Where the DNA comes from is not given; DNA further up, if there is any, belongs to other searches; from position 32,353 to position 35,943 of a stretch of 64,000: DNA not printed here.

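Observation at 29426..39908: Seven-gene envelope-stress/efflux module: ECF sigma, zf-HC2 anti-sigma, Spy/CpxP-like LTxxQ protein, membrane fusion protein, periplasmic unknown and two tandem RND permeases, with no outer-membrane factor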

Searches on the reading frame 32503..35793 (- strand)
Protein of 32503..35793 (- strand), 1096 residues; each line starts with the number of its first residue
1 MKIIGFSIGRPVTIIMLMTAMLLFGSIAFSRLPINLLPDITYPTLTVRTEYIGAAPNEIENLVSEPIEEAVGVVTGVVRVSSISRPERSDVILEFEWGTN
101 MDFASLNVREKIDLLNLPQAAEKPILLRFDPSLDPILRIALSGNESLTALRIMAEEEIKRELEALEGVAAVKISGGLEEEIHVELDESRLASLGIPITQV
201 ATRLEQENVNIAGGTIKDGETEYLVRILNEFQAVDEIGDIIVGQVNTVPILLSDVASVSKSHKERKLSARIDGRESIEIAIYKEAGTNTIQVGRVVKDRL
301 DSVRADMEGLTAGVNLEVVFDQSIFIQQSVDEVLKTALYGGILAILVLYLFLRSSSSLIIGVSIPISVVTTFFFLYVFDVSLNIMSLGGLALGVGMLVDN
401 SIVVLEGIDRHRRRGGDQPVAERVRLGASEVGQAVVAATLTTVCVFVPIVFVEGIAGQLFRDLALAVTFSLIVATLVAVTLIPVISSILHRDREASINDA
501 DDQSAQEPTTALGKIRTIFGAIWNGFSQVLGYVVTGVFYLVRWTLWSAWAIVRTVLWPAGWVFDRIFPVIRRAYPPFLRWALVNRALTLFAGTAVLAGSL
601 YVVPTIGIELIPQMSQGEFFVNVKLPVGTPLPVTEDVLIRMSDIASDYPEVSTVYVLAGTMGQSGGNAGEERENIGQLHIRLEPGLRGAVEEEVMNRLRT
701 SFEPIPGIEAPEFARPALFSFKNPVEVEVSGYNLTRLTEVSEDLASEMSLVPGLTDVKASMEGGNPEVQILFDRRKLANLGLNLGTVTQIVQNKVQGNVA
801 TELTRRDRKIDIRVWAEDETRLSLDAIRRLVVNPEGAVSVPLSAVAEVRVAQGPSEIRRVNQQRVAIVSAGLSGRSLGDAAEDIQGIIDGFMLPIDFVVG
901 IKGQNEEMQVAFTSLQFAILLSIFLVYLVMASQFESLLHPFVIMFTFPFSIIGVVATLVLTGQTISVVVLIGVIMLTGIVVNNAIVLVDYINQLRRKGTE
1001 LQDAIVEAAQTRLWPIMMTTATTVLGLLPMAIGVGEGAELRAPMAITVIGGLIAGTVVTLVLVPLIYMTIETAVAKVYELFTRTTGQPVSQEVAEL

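Call 4: search_protein_families(library=pfam, proteins=[window:32503-35793:-], max_evalue=0.01)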
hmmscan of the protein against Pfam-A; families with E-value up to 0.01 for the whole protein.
window:32503-35793:- (1096 aa): 2 families
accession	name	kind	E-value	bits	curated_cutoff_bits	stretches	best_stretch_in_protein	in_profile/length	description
PF00873.25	ACR_tran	-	1.4e-245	818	28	2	3-498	1-498/1021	AcrB/AcrD/AcrF family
PF02355.23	SecD_SecF_C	-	4.9e-10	39.6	20.5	2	914-1068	32-184/189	Protein export membrane protein SecD/SecF, C-terminal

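Call 5: search_protein_families(library=ncbifam, proteins=[window:32503-35793:-], max_evalue=0.01)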
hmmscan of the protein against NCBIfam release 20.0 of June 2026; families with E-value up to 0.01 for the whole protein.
window:32503-35793:- (1096 aa): 18 families
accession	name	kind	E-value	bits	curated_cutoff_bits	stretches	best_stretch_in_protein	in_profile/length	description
NF033617.1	RND_permease_2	subfamily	2.5e-203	677.9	1250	2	6-495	3-493/1009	multidrug efflux RND transporter permease subunit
NF000282.2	RND_permease_1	subfamily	1.6e-148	496.4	1250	1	6-1071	3-1028/1029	multidrug efflux RND transporter permease subunit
TIGR00914.1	2A0601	subfamily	1.7e-143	479.7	701.45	2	566-1071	518-1036/1051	CusA/CzcA family heavy metal efflux RND transporter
TIGR00915.1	2A0602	subfamily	1.3e-129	433.9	940.35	2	6-496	4-503/1050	efflux RND transporter permease subunit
NF007905.0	PRK10614.1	equivalog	1.1e-127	427.3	1774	2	1-495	1-495/1025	multidrug efflux RND transporter permease subunit MdtC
NF007798.0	PRK10503.1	equivalog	1e-124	417.3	1584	2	8-489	17-498/1040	MdtB/MuxB family multidrug efflux RND transporter permease subunit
NF007133.0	PRK09579.1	equivalog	2.2e-101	340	1763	2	3-494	3-493/1017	multidrug efflux RND transporter permease subunit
NF007842.1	PRK10555.1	equivalog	7.1e-92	308.8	1854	2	6-491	4-498/1036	multidrug efflux RND transporter permease AcrD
NF007131.0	PRK09577.1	equivalog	9.2e-88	295.1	1768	2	6-492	4-498/1045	multidrug efflux RND transporter permease subunit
NF000037.1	RND_perm_OqxB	exception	3.5e-81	273.4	2200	2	4-496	4-505/1050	multidrug efflux RND transporter permease subunit OqxB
NF011706.2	PRK15127.1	equivalog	8.3e-72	242.5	2150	2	6-489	4-496/1049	multidrug efflux RND transporter permease subunit AcrB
TIGR00916.1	2A0604s01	subfamily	4.6e-14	52.6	148.6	2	917-1059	92-230/231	SecD/SecF family protein translocase subunit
TIGR00921.1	2A067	subfamily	1.8e-13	49.4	351.9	2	339-521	200-380/733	hydrophobe/amphiphile efflux-3 (HAE3) family transporter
TIGR03480.1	HpnN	hypoth_equivalog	4.9e-08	31.4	751.85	2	330-497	267-431/862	hopanoid biosynthesis associated RND transporter like protein HpnN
NF009584.0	PRK13024.1-4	equivalog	2e-05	23.2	1171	1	313-481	239-404/759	protein translocase subunit SecDF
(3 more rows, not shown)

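Call 23: search_solved_structures(query=window:32503-35793:-, max_evalue=1e-20)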
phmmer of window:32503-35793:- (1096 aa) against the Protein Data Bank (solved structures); distinct sequences matched with E-value up to 1e-20: 80 (the best 60 are shown).
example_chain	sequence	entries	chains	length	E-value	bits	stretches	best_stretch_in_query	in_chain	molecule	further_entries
9lyq_B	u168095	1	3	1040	6e-112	378.6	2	8-487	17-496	Multidrug resistance protein MdtB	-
4k0e_A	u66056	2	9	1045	5.6e-97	329.1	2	589-1077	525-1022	Heavy metal cation tricomponent efflux pump ZneA(CzcA-like)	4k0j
7wlv_A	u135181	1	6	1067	9.3e-96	325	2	2-491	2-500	Efflux pump membrane transporter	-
8yr0_A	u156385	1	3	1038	2.7e-89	303.6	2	5-496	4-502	Cation/multidrug efflux pump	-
9qpr_C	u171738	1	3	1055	1.9e-86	294.2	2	6-488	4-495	Multidrug resistance protein MdtF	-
9qps_A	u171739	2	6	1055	1.9e-86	294.2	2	6-488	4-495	Multidrug resistance protein MdtF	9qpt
9lyj_C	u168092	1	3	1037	2.7e-86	293.7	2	6-488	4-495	Multidrug resistance protein MdtF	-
8zxs_A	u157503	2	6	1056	3.7e-85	290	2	5-494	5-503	Efflux pump membrane transporter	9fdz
5t0o_A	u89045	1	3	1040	3.8e-85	289.9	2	6-494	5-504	CmeB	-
5lq3_A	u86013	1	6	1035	3.8e-85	289.9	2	6-494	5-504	CmeB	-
7cz9_A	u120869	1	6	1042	4.1e-85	289.8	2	5-492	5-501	Efflux pump membrane transporter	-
8f3e_A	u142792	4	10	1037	4.2e-85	289.8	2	5-489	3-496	Efflux pump membrane transporter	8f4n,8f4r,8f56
22xk_B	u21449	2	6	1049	1.5e-82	281.3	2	6-489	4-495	MexBYB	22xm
8gjj_B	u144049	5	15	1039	2e-82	280.9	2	6-490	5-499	Efflux pump membrane transporter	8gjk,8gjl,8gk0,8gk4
4dop_A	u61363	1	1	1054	1.7e-80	274.6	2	11-487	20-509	Cation efflux system protein CusA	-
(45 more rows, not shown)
